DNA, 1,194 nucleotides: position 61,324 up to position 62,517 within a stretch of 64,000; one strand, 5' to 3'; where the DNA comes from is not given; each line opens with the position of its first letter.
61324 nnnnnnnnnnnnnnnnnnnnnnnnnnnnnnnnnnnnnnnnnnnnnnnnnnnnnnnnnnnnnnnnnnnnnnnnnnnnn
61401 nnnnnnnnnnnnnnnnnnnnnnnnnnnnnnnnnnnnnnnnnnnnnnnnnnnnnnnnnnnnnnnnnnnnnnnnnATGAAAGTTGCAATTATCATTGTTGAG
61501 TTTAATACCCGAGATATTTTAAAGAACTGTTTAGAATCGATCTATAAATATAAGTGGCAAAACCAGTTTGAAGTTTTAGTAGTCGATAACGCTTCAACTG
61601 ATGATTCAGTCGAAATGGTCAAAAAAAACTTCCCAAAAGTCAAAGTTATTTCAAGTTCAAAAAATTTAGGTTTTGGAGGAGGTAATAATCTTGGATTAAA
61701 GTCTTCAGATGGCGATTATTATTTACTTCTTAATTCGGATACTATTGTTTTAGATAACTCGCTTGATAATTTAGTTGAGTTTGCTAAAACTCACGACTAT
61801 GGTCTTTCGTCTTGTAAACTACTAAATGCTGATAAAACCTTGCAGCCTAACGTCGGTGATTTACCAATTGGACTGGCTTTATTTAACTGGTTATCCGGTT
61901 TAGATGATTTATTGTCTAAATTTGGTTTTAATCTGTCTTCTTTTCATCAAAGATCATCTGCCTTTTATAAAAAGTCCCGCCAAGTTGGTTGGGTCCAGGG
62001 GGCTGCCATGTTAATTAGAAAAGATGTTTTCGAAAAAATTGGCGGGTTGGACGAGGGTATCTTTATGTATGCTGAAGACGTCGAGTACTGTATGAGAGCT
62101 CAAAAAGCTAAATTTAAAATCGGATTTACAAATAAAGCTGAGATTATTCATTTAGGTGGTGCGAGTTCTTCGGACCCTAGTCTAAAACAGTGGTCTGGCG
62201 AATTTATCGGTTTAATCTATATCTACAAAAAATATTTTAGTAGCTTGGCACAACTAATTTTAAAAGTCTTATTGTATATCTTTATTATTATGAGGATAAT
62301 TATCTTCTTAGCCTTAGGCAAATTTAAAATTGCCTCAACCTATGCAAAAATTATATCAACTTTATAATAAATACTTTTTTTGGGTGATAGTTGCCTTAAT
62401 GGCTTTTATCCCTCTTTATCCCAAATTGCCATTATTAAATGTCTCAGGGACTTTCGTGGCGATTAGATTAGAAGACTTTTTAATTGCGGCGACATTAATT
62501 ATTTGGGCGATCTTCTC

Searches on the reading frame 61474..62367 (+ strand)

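Call 9: search_protein_families(library=pfam, proteins=[window:61474-62367:+], max_evalue=0.01)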
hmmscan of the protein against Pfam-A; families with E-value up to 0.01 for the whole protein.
window:61474-62367:+ (297 aa): 7 families
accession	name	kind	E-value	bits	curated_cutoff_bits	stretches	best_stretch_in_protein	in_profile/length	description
PF00535.33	Glycos_transf_2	-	9.4e-24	84.7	23.3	1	5-138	2-132/168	Glycosyl transferase family 2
PF13641.12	Glyco_tranf_2_3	-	8.9e-17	62.3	27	1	3-230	3-215/230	Glycosyltransferase like family 2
PF13632.12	Glyco_trans_2_3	-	1.6e-10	41.6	27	1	84-274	3-176/198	Glycosyl transferase family group 2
PF10111.15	Glyco_tranf_2_2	-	2.4e-07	31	27.3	1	19-212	18-202/276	Glycosyltransferase like family 2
PF13506.12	Glyco_transf_21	-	0.00011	22.1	21.7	1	157-221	83-149/174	Glycosyl transferase family 21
PF13712.12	Glyco_tranf_2_5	-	0.0022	18.2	27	0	163-226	127-189/210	Glycosyltransferase like family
PF02709.20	Glyco_transf_7C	-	0.0041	17.2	23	1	174-221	19-67/78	N-terminal domain of galactosyltransferase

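Call 10: search_protein_families(library=ncbifam, proteins=[window:61474-62367:+], max_evalue=0.00001)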
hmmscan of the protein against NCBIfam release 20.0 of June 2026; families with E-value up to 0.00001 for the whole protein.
window:61474-62367:+ (297 aa): 20 families
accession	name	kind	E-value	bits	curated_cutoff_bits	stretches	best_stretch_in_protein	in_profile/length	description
TIGR03965.1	mycofact_glyco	equivalog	4e-16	58.9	280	2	163-226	218-280/467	mycofactocin biosynthesis glycosyltransferase MftF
NF007482.0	PRK10073.1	equivalog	1.4e-15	57.2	423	1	2-115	7-121/334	glycosyltransferase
NF041875.1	EPS_EpsD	equivalog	1.3e-14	54.4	370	1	3-100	1-100/325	exopolysaccharide biosynthesis glycosyltransferase EpsD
TIGR01556.1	rhamnosyltran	subfamily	3.4e-14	52.7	200.55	2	178-234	152-208/281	rhamnosyltransferase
TIGR04283.1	glyco_like_mftF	equivalog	2.7e-13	50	182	1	4-106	2-99/221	TIGR04283 family arsenosugar biosynthesis glycosyltransferase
NF047683.1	TeichurnBiosyTuaG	equivalog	2.1e-12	47.2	400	1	2-112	7-119/252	teichuronic acid biosynthesis protein TuaG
TIGR03937.1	PgaC_IcaA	equivalog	1e-11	44.5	422.3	1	2-103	46-149/407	poly-beta-1,6-N-acetyl-D-glucosamine synthase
NF050113.1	gal_furan_GlfT1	equivalog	1.3e-10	41.1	330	1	4-237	2-217/290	galactofuranosyltransferase GlfT1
TIGR03111.1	glyc2_xrt_Gpos1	hypoth_equivalog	2.8e-10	39.6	363.95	1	2-102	50-154/439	TIGR03111 family XrtG-associated glycosyltransferase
NF038299.1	EPS_HpsN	equivalog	4e-10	39.2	425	1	2-262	2-255/317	hormogonium polysaccharide biosynthesis glycosyltransferase HpsN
NF053739.1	GlytfEpsEBac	equivalog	4.1e-10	39.1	450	1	2-112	2-116/265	glycosyltransferase EpsE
NF050050.1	ProtGlycPglI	equivalog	1.3e-09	37.9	500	1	2-271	3-272/306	GalNAc(5)-diNAcBac-PP-undecaprenol beta-1,3-glucosyltransferase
NF045692.1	OglycostaseCruG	equivalog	9e-09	34.7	600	0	2-59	42-101/386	2'-O-glycosyltransferase CruG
NF038302.1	EPS_HpsE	equivalog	1.3e-07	30.9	300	0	2-108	2-115/307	hormogonium polysaccharide biosynthesis glycosyltransferase HpsE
TIGR04195.1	S_glycosyl_SunS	equivalog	1.7e-07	30.4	350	1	6-67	62-119/421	SunS family peptide S-glycosyltransferase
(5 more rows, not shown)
